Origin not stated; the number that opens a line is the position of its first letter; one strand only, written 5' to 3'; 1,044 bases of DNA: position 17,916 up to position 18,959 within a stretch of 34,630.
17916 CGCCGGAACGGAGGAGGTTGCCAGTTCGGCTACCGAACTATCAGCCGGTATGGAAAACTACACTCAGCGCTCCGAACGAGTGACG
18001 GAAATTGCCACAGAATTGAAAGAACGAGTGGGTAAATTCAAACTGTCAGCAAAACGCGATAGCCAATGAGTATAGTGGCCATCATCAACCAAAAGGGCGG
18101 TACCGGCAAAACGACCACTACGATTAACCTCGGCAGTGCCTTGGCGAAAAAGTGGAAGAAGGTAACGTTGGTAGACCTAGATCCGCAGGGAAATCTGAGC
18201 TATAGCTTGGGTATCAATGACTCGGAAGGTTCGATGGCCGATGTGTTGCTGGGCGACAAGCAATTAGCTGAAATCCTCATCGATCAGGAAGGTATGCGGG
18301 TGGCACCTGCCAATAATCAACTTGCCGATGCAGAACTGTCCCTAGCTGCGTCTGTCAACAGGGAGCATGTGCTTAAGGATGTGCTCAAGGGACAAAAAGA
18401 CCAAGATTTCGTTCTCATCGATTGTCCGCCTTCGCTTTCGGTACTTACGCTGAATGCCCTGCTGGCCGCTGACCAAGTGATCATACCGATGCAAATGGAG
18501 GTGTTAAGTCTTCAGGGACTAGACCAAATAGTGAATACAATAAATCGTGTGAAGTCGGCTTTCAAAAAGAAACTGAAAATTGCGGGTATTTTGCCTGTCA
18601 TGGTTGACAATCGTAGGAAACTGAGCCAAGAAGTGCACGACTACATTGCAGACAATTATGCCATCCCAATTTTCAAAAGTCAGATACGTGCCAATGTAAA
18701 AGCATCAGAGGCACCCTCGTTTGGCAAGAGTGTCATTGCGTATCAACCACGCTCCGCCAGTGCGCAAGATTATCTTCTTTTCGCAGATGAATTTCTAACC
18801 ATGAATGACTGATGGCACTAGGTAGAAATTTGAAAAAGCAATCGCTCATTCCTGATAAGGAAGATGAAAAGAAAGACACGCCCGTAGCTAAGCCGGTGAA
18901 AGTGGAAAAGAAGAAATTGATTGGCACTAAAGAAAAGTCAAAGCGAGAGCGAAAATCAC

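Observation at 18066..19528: ParC/ParP-like array-positioning pair inside the operon, with a shared N-terminal MALG(S/R)NLKK peptide on both CheW paralogues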

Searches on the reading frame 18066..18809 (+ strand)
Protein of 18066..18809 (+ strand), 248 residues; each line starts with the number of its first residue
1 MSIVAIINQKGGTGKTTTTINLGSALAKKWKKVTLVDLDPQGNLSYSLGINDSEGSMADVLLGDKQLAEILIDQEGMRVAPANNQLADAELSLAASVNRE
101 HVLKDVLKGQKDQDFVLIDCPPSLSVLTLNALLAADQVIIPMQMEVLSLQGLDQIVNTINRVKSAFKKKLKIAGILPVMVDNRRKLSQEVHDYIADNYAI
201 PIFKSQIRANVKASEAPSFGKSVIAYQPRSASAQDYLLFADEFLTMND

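Call 3: search_protein_families(library=pfam, proteins=[window:18066-18809:+], max_evalue=0.01)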
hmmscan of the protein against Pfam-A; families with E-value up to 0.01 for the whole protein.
window:18066-18809:+ (248 aa): 9 families
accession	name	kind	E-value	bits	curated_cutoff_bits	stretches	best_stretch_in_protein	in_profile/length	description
PF13614.12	AAA_31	-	1.9e-53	181.4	27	1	1-172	1-177/177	AAA domain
PF01656.29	CbiA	-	2.6e-26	92.4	25.4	1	4-223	1-125/125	CobQ/CobB/MinD/ParA nucleotide binding domain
PF09140.17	MipZ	-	9.8e-12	45.2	20.7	1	3-160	2-147/262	ATPase MipZ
PF10609.15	ParA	-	1.3e-09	38.3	27.1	1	3-163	5-164/246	NUBPL iron-transfer P-loop NTPase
PF00142.24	Fer4_NifH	-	2.9e-09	37.2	25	1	7-43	5-41/271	4Fe-4S iron sulfur cluster binding proteins, NifH/frxC family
PF06564.18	CBP_BcsQ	-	3.7e-08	33.6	21.3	1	1-146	1-149/234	Cellulose biosynthesis protein BcsQ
PF02374.21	ArsA_ATPase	-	2.4e-06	27.4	24.3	1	7-103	6-97/305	Anion-transporting ATPase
PF07015.17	VirC1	-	0.00013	21.9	24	1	1-41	1-41/231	VirC1 protein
PF03029.23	ATP_bind_1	-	0.0087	16.3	27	0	12-121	6-99/240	Conserved hypothetical ATP binding protein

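Call 4: search_protein_families(library=ncbifam, proteins=[window:18066-18809:+], max_evalue=0.01)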
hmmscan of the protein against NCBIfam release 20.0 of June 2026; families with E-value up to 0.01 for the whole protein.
window:18066-18809:+ (248 aa): 28 families (the best 25 are shown)
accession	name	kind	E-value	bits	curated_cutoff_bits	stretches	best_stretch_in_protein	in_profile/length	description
NF041546.1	ParA_partition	equivalog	3.1e-33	115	180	2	87-236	49-197/203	ParA family partition ATPase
TIGR01969.1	minD_arch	subfamily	5.3e-27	94.6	201.75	1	3-243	2-230/251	cell division ATPase MinD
TIGR03371.1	cellulose_yhjQ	equivalog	1.2e-22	80.6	157.85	1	1-240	1-238/246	cellulose biosynthesis protein BcsQ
TIGR01968.1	minD_bact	equivalog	7.5e-21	74.6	212.9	1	3-201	3-196/261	septum site-determining protein MinD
TIGR03453.1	partition_RepA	equivalog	9.6e-21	74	348.45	1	2-160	105-282/387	plasmid partitioning protein RepA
NF041283.1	PrgP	equivalog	3.5e-19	69.2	400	1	3-244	4-255/297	ParA superfamily DNA segregation protein PrgP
NF010443.0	PRK13869.1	subfamily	7.5e-15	54.6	446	1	2-156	122-295/405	plasmid-partitioning protein RepA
NF008079.0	PRK10818.1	equivalog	2.4e-11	43.5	508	1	3-160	4-161/270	septum site-determining protein MinD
TIGR03018.1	pepcterm_TyrKin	hypoth_equivalog_domain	8e-11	41.7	230.65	1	5-163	39-200/207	XrtA-associated tyrosine autokinase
NF033200.1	F430_CfbC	exception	3.4e-08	33.2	402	1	7-245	5-240/260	Ni-sirohydrochlorin a,c-diamide reductive cyclase ATP-dependent reductase subunit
TIGR01287.1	nifH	equivalog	4.2e-08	32.8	394.35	1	7-59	5-57/275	nitrogenase iron protein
NF047398.1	AAA_KGGVGR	domain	4.9e-08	33.5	90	1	2-159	3-189/190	KGGVGR-motif variant AAA ATPase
NF009701.0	PRK13230.1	subfamily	1.5e-07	30.7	350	1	7-61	6-60/291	nitrogenase reductase-like protein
NF010259.0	PRK13705.1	equivalog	3.7e-07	29.4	725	1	110-155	232-277/388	plasmid-partitioning protein SopA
NF053621.1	ATPseBagBMYCTU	equivalog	9.2e-07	28.2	521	1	8-61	18-71/371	ATPase BagB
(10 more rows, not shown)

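Call 26: find_homologous_proteins(query=window:18066-18809:+, max_evalue=1e-20)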
Query window:18066-18809:+ (248 aa): 7665 proteins with E <= 1e-20 among 8000 candidates; the best 120 are listed.
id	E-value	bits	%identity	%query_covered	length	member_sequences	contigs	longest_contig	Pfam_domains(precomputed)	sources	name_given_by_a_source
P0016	5.7e-149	512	98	100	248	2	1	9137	PF00142.25,PF10609.16,PF01656.30,PF13614.13,PF09140.18,PF06564.19,PF02374.22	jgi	jgi:chromosome partitioning protein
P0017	2.1e-137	474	91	100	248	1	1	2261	PF00142.25,PF10609.16,PF01656.30,PF13614.13,PF09140.18,PF06564.19,PF02374.22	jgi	-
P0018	2.8e-127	441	85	100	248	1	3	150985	PF00142.25,PF10609.16,PF01656.30,PF13614.13,PF09140.18,PF06564.19,PF02374.22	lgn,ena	-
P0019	2.1e-123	428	80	100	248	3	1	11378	PF00142.25,PF10609.16,PF01656.30,PF13614.13,PF09140.18,PF06564.19,PF02374.22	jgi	jgi:chromosome partitioning protein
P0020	7.7e-119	413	78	100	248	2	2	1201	PF00142.25,PF10609.16,PF01656.30,PF13614.13,PF07015.18,PF09140.18,PF06564.19,PF02374.22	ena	-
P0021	2.2e-118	412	77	100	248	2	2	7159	PF00142.25,PF10609.16,PF01656.30,PF13614.13,PF07015.18,PF09140.18,PF06564.19,PF02374.22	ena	-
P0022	1.3e-114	400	76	100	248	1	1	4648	PF00142.25,PF10609.16,PF01656.30,PF13614.13,PF07015.18,PF09140.18,PF06564.19,PF02374.22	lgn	-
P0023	3.9e-101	356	69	100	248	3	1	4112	PF00142.25,PF10609.16,PF01656.30,PF13614.13,PF07015.18,PF09140.18,PF06564.19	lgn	-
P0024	3.4e-99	349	68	100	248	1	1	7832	PF00142.25,PF10609.16,PF01656.30,PF13614.13,PF07015.18,PF09140.18,PF06564.19,PF02374.22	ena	-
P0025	3.3e-98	346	69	100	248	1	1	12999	PF00142.25,PF10609.16,PF01656.30,PF13614.13,PF09140.18,PF06564.19,PF02374.22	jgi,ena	-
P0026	2.9e-97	343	67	100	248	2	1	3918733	PF00142.25,PF10609.16,PF01656.30,PF13614.13,PF09140.18,PF06564.19,PF02374.22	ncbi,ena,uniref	ncbi:ParA family protein [Ekhidna sp.]|uniref:ParA family protein n=1 Tax=Ekhidna sp. TaxID=2608089 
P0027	4.6e-97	342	67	100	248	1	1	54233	PF00142.25,PF10609.16,PF01656.30,PF13614.13,PF07015.18,PF09140.18,PF06564.19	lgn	-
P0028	1.1e-96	341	65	100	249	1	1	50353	PF00142.25,PF10609.16,PF01656.30,PF13614.13,PF09140.18,PF06564.19,PF02374.22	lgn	-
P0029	1.5e-96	341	68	100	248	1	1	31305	PF00142.25,PF10609.16,PF01656.30,PF13614.13,PF09140.18,PF06564.19,PF02374.22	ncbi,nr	ncbi:MAG: ParA family protein [Cytophagales bacterium]|nr:ParA family protein [Cytophagales bacteriu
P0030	1.7e-96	340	64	99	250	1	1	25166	PF00142.25,PF10609.16,PF01656.30,PF13614.13,PF09140.18,PF06564.19,PF02374.22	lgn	-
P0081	7.2e-90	319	62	98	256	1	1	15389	PF00142.25,PF10609.16,PF01656.30,PF13614.13,PF09140.18,PF06564.19,PF02374.22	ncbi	ncbi:MAG: ParA family protein [Bacteroidota bacterium]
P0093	7.1e-89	315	63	98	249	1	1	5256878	PF00142.25,PF10609.16,PF01656.30,PF13614.13,PF07015.18,PF09140.18,PF06564.19,PF02374.22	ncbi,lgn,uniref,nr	ncbi:ParA family protein [Pontibacter sp. SGAir0037]|uniref:ParA family protein n=1 Tax=Pontibacter 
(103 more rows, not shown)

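Call 27: search_solved_structures(query=window:18066-18809:+, max_evalue=1e-10, show_alignments=3)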
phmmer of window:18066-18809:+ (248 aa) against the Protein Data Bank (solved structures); distinct sequences matched with E-value up to 1e-10: 19.
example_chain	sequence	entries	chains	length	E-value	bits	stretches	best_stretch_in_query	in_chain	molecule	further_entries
8ray_B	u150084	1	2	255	9.4e-54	185.9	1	3-244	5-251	ParA family protein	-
4pfs_A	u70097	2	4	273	6.8e-51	176.5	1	3-244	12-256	Cobyrinic Acid a,c-diamide synthase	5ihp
5if9_A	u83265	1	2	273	7.1e-51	176.4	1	3-244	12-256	Cobyrinic Acid a,c-diamide synthase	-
1wcv_1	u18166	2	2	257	1.2e-46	162.7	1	4-244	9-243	SEGREGATION PROTEIN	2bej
2bek_A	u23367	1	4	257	1.6e-45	159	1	4-244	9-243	SEGREGATION PROTEIN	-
6iub_A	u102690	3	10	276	4.8e-37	131.2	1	2-240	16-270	SpoOJ regulator (Soj)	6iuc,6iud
8jmj_A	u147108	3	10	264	5.4e-36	127.8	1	2-240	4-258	SpoOJ regulator (Soj)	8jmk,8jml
7dut_A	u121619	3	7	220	3.8e-20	76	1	3-168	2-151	SOJ protein (Soj)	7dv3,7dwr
1ion_A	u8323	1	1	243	7.8e-19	71.7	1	3-242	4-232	PROBABLE CELL DIVISION INHIBITOR MIND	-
1g3q_A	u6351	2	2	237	6.8e-18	68.6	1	3-242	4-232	CELL DIVISION INHIBITOR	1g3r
6non_A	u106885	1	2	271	5.5e-15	59.1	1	4-177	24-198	Cobyrinic acid ac-diamide synthase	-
6noo_A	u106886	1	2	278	5.7e-15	59.1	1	4-177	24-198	Maintenance of carboxysome positioning A protein, MCDA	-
6nop_B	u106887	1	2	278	7.5e-14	55.4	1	4-177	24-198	Cobyrinic acid ac-diamide synthase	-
4v03_A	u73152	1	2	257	1.3e-13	54.6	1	3-163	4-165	SITE-DETERMINING PROTEIN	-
1hyq_A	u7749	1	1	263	2.5e-13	53.7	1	4-152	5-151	CELL DIVISION INHIBITOR (MIND-1)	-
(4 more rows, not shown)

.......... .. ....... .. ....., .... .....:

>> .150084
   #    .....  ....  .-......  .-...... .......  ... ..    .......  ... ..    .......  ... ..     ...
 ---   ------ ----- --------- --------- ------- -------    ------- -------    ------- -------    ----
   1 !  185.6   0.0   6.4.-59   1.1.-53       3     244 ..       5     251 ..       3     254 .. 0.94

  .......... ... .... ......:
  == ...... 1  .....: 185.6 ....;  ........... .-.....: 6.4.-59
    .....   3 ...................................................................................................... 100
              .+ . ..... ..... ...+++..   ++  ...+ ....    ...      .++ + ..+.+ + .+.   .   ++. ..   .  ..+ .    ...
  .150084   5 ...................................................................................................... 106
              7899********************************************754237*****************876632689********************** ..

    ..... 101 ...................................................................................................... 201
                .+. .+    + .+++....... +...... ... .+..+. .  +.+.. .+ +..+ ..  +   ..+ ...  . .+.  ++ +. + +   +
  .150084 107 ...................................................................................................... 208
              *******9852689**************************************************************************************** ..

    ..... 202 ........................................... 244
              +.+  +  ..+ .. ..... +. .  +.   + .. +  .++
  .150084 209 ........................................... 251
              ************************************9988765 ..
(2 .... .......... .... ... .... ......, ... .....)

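Call 28: find_encoding_contigs(protein=P0093, flank=8000, max_places=2)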
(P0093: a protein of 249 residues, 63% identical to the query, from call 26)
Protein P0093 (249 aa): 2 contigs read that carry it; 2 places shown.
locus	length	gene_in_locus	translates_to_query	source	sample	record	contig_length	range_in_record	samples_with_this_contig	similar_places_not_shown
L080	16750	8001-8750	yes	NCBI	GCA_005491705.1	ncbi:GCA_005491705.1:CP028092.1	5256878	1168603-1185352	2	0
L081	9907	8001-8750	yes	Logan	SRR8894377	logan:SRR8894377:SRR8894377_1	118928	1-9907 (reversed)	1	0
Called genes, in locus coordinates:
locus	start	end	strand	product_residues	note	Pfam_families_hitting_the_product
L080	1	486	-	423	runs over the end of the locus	PF12867:DinB_2, PF03781:FGE-sulfatase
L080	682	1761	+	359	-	PF13378:MR_MLE_C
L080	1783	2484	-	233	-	PF02146:SIR2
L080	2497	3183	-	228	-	-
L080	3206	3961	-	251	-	PF08309:LVIVD (faint)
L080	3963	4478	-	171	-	-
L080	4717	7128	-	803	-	PF01751:Toprim, PF01131:Topoisom_bac, PF13368:Toprim_C_rpt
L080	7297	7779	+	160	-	PF00300:His_Phos_1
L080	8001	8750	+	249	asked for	PF00142:Fer4_NifH (weak), PF01656:CbiA, PF02374:ArsA_ATPase (weak), PF06564:CBP_BcsQ, PF07015:VirC1 (faint), PF09140:MipZ, PF10609:ParA (weak), PF13614:AAA_31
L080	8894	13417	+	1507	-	PF18947:HAMP_2, PF18947:HAMP_2, PF00672:HAMP, PF18947:HAMP_2, PF00672:HAMP, PF18947:HAMP_2, PF00672:HAMP, PF18947:HAMP_2, +16 more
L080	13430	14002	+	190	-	PF01584:CheW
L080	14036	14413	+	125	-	PF00072:Response_reg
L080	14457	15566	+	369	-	PF00072:Response_reg, PF01339:CheB_methylest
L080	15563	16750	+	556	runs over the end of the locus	PF01627:Hpt, PF02895:H-kinase_dim, PF02518:HATPase_c, PF01584:CheW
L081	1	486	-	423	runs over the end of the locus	PF12867:DinB_2, PF03781:FGE-sulfatase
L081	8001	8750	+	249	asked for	PF00142:Fer4_NifH (weak), PF01656:CbiA, PF02374:ArsA_ATPase (weak), PF06564:CBP_BcsQ, PF07015:VirC1 (faint), PF09140:MipZ, PF10609:ParA (weak), PF13614:AAA_31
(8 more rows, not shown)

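Call 29: find_encoding_contigs(protein=P0081, flank=8000, max_places=2)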
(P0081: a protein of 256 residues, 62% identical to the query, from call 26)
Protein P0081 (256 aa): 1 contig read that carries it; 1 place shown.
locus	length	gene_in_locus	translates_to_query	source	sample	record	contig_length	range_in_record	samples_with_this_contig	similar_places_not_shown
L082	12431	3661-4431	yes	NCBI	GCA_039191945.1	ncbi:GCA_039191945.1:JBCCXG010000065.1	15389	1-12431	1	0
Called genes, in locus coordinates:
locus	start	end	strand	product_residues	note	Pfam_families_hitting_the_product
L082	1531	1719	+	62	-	-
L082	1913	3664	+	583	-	PF18947:HAMP_2 (weak), PF00015:MCPsignal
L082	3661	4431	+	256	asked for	PF00142:Fer4_NifH (faint), PF01656:CbiA, PF02374:ArsA_ATPase (weak), PF06564:CBP_BcsQ, PF09140:MipZ, PF10609:ParA, PF13614:AAA_31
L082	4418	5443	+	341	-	PF01584:CheW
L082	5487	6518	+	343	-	PF00072:Response_reg, PF01339:CheB_methylest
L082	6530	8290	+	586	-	PF01627:Hpt, PF02895:H-kinase_dim, PF02518:HATPase_c, PF01584:CheW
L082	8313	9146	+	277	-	PF03705:CheR_N, PF01739:CheR, PF13489:Methyltransf_23 (faint), PF08242:Methyltransf_12 (faint)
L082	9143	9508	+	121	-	PF00072:Response_reg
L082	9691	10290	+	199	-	-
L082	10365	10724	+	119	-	PF00072:Response_reg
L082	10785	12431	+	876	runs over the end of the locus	PF08376:NIT, PF00672:HAMP (weak), PF02518:HATPase_c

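Call 51: search_protein_families(library=pfam, proteins=[L080:8894-13414:+, L080:8001-8747:+], max_evalue=0.001)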
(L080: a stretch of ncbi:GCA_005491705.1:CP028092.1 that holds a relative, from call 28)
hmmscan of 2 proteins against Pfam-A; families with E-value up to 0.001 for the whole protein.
L080:8894-13414:+ (1507 aa): 6 families
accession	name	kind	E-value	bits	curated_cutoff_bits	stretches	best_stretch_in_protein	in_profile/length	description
PF18947.5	HAMP_2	-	1.6e-112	367.9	24.3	11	1089-1152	3-66/67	HAMP domain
PF00672.30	HAMP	-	9.3e-104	340.1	25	10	550-600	2-52/53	HAMP domain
PF00015.26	MCPsignal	-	1.8e-39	135.8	34.6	1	1232-1412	4-170/172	Methyl-accepting chemotaxis protein (MCP) signalling domain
PF04108.17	ATG17_like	-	9.1e-24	85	43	0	391-504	115-231/355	Autophagy protein ATG17-like domain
PF02627.25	CMD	-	1.1e-08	35.4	23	0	534-573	1-39/84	Carboxymuconolactone decarboxylase family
PF20787.2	SPP1_GP23-1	-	0.00027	21.2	27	0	1027-1036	24-33/47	SPP1 phage GP23.1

L080:8001-8747:+ (249 aa): 11 families
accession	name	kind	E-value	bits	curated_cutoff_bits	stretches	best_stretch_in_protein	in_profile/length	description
PF13614.12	AAA_31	-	4.5e-54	183.5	27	1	4-174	2-177/177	AAA domain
PF01656.29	CbiA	-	3e-29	101.9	25.4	1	6-225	1-125/125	CobQ/CobB/MinD/ParA nucleotide binding domain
PF00142.24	Fer4_NifH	-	8.1e-13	48.9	25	1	9-73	5-69/271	4Fe-4S iron sulfur cluster binding proteins, NifH/frxC family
PF09140.17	MipZ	-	2.9e-12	46.9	20.7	1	5-166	2-151/262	ATPase MipZ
PF06564.18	CBP_BcsQ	-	1.1e-11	45.2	21.3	1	5-243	3-231/234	Cellulose biosynthesis protein BcsQ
PF10609.15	ParA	-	1.8e-11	44.4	27.1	1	4-41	4-41/246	NUBPL iron-transfer P-loop NTPase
PF02374.21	ArsA_ATPase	-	1.5e-07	31.4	24.3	1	8-50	5-47/305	Anion-transporting ATPase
PF07015.17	VirC1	-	3.1e-06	27.1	24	0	6-46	4-44/231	VirC1 protein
PF00448.28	SRP54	-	0.00041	20.5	22.7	0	13-41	10-38/196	SRP54-type protein, GTPase domain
PF03029.23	ATP_bind_1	-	0.00052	20.3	27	0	14-123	6-99/240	Conserved hypothetical ATP binding protein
PF16575.11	CLP1_P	-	0.00081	19.7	26.6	0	14-49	4-40/188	mRNA cleavage and polyadenylation factor CLP1 P-loop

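Call 73: search_protein_representatives(protein=window:18066-18809:+)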
Query: 248 residues. Proteins with E-value up to 0.001 (for the whole library): 60171; up to 1e-10: 25630; up to 1e-30: 4192. The best 150 are listed.
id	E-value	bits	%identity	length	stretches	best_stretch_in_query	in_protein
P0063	7.1e-92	323.6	63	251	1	2-246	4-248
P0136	8.6e-77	274.3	54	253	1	3-244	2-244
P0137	5.9e-75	268.3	45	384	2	3-176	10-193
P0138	6.9e-74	264.8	55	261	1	2-243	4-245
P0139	4.6e-69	249.1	51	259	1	3-246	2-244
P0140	6.4e-69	248.6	52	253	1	1-245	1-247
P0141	3.8e-68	246.1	49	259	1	3-245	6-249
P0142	4.0e-68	246.0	49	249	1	2-247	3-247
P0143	6.2e-67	242.1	52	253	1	3-246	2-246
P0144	2.5e-66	240.1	48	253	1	2-243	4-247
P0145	1.0e-65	238.1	49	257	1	3-244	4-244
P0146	2.6e-62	227.0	48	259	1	3-245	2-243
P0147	3.4e-62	226.6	47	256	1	1-244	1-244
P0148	1.9e-61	224.1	50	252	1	3-246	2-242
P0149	2.8e-61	223.6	47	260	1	3-244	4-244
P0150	7.3e-61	222.2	45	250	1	1-245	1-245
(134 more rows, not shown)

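Call 75: find_encoding_contigs(protein=P0136, flank=6000, max_places=2)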
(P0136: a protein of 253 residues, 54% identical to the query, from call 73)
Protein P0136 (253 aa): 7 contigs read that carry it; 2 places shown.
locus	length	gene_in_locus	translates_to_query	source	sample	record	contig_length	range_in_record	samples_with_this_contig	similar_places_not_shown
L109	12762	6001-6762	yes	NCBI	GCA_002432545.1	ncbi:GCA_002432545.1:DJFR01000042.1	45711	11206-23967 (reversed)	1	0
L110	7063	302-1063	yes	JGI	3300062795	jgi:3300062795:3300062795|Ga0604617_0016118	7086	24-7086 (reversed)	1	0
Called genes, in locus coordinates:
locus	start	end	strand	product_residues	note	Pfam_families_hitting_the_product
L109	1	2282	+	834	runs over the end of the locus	PF00801:PKD (faint), PF17963:Big_9 (faint), PF18911:PKD_4 (faint), PF22352:K319L-like_PKD, PF07495:Y_Y_Y (faint), PF18962:Por_Secre_tail (faint), PF02230:Abhydrolase_2 (faint), PF22352:K319L-like_PKD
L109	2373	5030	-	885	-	PF12704:MacB_PCD, PF02687:FtsX, PF12704:MacB_PCD, PF02687:FtsX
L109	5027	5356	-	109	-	PF03551:PadR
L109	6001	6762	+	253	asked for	PF00142:Fer4_NifH (weak), PF01656:CbiA, PF06564:CBP_BcsQ, PF07015:VirC1 (faint), PF09140:MipZ, PF10609:ParA, PF13614:AAA_31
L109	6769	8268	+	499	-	-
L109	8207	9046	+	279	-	PF00015:MCPsignal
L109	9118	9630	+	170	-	PF01584:CheW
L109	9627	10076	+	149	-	PF03975:CheD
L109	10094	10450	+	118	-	PF00072:Response_reg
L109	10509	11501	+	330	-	PF00072:Response_reg, PF01339:CheB_methylest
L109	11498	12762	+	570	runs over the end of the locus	PF01627:Hpt, PF02895:H-kinase_dim, PF02518:HATPase_c, PF01584:CheW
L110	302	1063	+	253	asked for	PF00142:Fer4_NifH (weak), PF01656:CbiA, PF06564:CBP_BcsQ, PF07015:VirC1 (faint), PF09140:MipZ, PF10609:ParA, PF13614:AAA_31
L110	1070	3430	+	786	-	PF00989:PAS, PF08447:PAS_3, PF08448:PAS_4, PF13426:PAS_9, PF08447:PAS_3, PF08448:PAS_4, PF13426:PAS_9, PF08447:PAS_3, +5 more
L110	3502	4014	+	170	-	PF01584:CheW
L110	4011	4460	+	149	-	PF03975:CheD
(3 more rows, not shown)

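Call 77: find_encoding_contigs(protein=P0139, flank=6000, max_places=1)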
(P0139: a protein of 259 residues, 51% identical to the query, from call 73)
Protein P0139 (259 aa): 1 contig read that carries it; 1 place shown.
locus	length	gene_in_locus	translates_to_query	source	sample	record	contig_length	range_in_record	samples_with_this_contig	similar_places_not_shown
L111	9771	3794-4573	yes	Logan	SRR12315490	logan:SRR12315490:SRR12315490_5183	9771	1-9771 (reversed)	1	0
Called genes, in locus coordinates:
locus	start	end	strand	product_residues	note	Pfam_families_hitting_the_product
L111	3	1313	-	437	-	?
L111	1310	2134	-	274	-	PF00072:Response_reg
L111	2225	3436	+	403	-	PF13426:PAS_9, PF00512:HisKA, PF02518:HATPase_c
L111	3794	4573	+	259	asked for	PF00142:Fer4_NifH (faint), PF01656:CbiA, PF06564:CBP_BcsQ, PF07015:VirC1 (faint), PF09140:MipZ, PF10609:ParA, PF13614:AAA_31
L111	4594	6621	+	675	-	PF00989:PAS, PF08448:PAS_4 (faint), PF13188:PAS_8 (faint), PF13426:PAS_9, PF00989:PAS, PF13426:PAS_9, PF08447:PAS_3, PF00015:MCPsignal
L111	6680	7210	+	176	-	PF01584:CheW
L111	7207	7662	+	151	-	PF03975:CheD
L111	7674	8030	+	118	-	PF00072:Response_reg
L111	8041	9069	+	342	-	PF00072:Response_reg, PF01339:CheB_methylest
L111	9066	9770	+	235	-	?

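Call 78: find_encoding_contigs(protein=P0142, flank=6000, max_places=1)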
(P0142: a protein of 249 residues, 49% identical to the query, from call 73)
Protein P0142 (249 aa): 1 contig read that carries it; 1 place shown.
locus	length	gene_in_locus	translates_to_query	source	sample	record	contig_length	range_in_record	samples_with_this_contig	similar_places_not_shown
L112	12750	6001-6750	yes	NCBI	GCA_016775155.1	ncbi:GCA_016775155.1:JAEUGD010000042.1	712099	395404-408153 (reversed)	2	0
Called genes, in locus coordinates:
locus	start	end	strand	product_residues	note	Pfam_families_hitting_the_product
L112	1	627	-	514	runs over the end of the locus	PF01564:Spermine_synth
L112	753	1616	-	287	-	PF03994:DUF350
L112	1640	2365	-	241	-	-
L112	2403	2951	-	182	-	PF13785:DUF4178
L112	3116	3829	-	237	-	PF04012:PspA_IM30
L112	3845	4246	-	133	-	PF22550:CesT_Tir_1, PF10722:YbjN (weak)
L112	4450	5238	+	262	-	PF01381:HTH_3, PF12844:HTH_19, PF00717:Peptidase_S24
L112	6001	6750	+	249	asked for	PF00142:Fer4_NifH (weak), PF01656:CbiA, PF02374:ArsA_ATPase (weak), PF06564:CBP_BcsQ, PF09140:MipZ, PF10609:ParA, PF13614:AAA_31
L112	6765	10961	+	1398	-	PF00989:PAS, PF08447:PAS_3, PF13426:PAS_9, PF08447:PAS_3, PF13426:PAS_9, PF00989:PAS, PF13426:PAS_9, PF08448:PAS_4, +20 more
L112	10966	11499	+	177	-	PF01584:CheW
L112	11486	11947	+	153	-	PF03975:CheD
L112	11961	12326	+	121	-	PF00072:Response_reg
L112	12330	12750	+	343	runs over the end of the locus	PF00072:Response_reg, PF01339:CheB_methylest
